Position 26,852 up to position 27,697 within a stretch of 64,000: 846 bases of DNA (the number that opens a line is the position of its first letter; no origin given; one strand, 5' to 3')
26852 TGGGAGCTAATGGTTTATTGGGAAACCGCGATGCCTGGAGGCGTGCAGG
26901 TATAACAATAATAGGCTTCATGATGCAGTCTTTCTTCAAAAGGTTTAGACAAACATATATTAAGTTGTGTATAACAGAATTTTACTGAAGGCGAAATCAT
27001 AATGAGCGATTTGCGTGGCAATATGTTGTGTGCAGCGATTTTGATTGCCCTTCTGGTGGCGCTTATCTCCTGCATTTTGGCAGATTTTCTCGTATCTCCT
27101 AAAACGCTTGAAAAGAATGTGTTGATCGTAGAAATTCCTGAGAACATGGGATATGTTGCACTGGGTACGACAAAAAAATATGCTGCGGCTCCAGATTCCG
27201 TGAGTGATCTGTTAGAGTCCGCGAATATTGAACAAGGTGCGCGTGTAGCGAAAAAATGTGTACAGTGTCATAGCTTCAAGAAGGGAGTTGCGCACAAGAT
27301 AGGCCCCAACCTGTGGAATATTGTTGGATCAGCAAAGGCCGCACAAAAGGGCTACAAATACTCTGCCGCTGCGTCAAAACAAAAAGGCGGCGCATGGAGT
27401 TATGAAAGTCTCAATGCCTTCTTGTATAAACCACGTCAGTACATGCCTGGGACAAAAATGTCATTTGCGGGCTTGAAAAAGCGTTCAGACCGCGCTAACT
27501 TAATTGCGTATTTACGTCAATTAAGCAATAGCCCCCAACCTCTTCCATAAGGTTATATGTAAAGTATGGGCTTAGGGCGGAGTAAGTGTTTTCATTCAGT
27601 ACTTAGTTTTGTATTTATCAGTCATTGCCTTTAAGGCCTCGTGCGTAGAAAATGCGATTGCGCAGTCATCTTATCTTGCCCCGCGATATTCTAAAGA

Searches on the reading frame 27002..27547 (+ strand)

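Call 43: search_protein_families(library=pfam, proteins=[window:27002-27547:+], max_evalue=0.00001)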
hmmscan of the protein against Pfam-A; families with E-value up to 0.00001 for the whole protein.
window:27002-27547:+ (182 aa): 1 family
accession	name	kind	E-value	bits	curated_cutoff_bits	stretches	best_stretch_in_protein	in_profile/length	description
PF00034.26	Cytochrom_C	-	7.1e-09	37.3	21.3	1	77-175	2-90/90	Cytochrome c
